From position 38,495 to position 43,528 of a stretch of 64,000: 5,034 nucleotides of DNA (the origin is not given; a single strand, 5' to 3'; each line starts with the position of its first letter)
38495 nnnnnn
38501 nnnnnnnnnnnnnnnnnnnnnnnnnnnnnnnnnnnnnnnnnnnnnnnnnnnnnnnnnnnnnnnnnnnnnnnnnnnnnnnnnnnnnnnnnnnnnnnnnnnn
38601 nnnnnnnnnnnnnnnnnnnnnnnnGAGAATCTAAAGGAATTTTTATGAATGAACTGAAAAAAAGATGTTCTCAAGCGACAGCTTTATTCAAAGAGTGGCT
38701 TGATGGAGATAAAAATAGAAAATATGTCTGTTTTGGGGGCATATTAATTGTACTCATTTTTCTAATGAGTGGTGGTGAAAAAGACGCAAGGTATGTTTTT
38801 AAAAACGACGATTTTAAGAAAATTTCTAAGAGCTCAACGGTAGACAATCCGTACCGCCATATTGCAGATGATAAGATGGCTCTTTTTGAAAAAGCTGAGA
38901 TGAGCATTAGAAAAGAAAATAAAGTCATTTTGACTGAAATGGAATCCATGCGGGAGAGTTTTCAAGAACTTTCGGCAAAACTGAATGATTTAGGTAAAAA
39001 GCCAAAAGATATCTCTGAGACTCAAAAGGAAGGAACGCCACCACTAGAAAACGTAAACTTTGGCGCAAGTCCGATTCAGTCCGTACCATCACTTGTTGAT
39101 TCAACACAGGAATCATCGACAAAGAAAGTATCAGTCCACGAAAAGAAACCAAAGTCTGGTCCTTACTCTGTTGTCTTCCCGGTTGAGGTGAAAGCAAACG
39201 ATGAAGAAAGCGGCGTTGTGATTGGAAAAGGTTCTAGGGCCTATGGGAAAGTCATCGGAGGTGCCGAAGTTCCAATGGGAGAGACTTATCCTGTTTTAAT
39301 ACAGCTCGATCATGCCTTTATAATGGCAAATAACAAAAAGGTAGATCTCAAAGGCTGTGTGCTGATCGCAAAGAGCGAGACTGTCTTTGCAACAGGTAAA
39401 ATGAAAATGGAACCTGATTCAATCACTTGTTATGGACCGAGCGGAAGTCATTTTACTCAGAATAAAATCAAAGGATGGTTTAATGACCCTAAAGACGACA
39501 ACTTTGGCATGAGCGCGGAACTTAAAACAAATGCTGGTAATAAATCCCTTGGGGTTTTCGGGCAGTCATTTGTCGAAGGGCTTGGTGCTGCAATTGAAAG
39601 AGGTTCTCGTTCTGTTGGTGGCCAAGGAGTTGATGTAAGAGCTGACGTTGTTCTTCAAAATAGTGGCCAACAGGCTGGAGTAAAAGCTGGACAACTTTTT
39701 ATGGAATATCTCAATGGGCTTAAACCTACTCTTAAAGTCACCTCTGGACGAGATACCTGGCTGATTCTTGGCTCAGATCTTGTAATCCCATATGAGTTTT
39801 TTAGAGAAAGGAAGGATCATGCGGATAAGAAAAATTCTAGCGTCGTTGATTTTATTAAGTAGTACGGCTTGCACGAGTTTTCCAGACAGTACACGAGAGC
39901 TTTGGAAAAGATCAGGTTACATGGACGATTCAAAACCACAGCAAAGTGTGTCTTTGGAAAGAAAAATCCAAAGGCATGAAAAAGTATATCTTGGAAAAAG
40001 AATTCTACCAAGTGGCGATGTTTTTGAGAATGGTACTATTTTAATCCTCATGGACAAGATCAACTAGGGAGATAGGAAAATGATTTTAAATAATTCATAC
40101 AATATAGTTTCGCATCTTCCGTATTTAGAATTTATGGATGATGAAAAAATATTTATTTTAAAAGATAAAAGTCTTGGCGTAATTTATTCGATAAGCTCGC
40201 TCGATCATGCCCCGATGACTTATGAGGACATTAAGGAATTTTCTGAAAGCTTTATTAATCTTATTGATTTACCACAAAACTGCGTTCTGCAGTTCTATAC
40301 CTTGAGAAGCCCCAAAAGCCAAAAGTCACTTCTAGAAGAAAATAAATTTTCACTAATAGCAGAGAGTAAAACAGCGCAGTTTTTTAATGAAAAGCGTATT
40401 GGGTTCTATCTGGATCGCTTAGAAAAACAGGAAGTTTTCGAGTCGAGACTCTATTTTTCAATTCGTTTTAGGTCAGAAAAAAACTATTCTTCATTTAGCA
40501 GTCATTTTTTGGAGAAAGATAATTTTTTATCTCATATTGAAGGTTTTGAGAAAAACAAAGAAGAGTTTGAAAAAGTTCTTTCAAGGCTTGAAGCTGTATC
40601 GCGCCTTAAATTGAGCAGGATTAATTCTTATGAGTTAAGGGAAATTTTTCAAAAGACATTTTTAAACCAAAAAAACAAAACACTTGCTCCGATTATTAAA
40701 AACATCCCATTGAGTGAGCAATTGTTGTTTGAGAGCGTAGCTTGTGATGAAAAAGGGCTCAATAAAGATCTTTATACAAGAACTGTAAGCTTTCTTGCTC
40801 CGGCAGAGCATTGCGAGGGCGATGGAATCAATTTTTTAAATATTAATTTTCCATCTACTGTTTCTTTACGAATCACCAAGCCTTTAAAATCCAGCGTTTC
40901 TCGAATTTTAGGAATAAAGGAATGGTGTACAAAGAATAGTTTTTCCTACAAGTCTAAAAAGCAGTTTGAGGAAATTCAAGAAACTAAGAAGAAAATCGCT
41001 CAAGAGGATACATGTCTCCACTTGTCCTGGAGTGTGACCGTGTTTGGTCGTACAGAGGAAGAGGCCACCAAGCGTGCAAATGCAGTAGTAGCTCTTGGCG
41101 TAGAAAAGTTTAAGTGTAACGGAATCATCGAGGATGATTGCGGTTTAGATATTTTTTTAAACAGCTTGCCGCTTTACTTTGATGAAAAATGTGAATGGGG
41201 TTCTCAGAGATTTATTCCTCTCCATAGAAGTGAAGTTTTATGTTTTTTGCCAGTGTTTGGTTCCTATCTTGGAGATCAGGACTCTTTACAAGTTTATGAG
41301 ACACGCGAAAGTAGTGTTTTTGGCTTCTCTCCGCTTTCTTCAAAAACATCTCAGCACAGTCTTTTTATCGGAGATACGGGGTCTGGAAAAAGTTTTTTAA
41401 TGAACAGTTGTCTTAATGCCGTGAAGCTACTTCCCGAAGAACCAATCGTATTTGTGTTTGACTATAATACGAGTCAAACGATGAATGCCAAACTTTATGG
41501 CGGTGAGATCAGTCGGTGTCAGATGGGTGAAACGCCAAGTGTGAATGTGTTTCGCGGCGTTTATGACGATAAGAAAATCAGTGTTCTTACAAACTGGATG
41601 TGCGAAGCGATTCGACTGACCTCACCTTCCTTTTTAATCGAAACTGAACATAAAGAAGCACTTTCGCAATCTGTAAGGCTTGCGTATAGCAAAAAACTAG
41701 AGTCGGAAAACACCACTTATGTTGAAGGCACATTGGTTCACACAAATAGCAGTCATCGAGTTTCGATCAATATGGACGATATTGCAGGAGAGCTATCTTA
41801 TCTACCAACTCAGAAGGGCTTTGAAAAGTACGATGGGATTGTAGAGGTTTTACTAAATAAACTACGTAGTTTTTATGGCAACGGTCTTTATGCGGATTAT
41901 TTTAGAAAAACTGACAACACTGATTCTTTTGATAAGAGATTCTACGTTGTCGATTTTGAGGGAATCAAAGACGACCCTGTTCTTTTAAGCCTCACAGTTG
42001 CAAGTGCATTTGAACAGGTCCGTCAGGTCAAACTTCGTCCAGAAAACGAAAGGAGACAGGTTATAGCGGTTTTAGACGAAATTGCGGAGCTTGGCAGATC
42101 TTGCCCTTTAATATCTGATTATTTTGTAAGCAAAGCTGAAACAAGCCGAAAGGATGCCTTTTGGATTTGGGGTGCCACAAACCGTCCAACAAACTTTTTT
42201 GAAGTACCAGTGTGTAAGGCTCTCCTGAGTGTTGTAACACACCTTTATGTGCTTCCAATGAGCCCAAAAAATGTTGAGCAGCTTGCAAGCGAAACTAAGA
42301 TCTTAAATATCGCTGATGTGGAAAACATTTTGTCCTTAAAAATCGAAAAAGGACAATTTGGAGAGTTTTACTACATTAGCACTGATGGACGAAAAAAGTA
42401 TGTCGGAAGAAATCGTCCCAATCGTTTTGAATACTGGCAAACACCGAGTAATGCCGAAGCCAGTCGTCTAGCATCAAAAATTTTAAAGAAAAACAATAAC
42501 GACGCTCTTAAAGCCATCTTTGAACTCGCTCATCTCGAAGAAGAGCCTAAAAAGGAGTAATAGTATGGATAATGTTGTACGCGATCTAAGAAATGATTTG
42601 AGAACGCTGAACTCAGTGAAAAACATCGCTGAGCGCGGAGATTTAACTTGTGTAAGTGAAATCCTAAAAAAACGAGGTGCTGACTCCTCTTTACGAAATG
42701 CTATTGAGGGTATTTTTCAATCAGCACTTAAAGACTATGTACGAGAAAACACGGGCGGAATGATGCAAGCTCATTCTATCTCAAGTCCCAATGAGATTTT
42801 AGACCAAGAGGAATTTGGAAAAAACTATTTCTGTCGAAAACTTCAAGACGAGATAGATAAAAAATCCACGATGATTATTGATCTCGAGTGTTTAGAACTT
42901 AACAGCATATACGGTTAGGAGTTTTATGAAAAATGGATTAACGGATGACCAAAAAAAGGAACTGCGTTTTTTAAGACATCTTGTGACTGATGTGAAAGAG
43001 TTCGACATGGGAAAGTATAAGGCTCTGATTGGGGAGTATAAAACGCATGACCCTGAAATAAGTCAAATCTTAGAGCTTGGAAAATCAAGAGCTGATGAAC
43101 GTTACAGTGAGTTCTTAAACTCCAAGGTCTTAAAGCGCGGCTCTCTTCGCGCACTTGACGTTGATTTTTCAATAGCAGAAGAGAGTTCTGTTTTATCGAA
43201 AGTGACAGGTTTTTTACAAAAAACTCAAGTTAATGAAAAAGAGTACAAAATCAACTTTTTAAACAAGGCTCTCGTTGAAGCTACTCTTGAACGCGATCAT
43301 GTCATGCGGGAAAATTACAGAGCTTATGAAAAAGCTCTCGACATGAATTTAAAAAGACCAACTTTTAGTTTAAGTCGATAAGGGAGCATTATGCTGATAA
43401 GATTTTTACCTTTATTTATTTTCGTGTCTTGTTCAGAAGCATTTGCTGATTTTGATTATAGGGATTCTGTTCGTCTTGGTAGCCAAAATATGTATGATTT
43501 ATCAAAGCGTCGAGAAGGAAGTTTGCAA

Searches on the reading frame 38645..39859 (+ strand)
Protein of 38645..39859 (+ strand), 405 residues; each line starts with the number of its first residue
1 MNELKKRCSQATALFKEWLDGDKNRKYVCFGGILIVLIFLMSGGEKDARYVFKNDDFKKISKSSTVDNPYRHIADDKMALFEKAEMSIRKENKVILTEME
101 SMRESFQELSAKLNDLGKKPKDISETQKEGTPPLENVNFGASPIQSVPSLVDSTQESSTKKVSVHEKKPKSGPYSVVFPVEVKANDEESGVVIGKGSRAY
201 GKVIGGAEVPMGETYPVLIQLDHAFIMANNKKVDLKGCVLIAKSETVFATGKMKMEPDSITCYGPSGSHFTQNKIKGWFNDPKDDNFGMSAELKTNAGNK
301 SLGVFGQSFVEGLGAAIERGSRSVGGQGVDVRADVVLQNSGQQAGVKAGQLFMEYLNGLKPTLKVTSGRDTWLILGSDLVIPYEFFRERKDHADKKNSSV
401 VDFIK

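Call 8: search_protein_families(library=pfam, proteins=[window:38645-39859:+], max_evalue=0.05)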
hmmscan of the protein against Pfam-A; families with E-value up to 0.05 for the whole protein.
window:38645-39859:+ (405 aa): 2 families
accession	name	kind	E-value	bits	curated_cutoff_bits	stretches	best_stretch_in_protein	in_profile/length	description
PF15766.10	DUF4695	-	0.011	16.3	27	0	122-165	49-92/105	Domain of unknown function (DUF4695)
PF03743.19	TrbI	-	0.016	15.5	35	0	214-379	29-186/188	Bacterial conjugation TrbI-like protein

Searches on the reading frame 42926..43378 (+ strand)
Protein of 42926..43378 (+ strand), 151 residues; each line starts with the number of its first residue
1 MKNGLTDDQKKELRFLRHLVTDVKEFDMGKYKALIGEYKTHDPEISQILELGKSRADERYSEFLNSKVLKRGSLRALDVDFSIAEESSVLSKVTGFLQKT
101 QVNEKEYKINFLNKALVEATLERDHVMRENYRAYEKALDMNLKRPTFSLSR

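Call 8: search_protein_families(library=pfam, proteins=[window:42926-43378:+], max_evalue=0.05)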
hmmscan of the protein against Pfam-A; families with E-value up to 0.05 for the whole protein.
window:42926-43378:+ (151 aa): 1 family
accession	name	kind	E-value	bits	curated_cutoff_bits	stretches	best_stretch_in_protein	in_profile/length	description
PF19353.4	DUF5930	-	0.037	13.5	27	1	98-144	170-216/320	Family of unknown function (DUF5930)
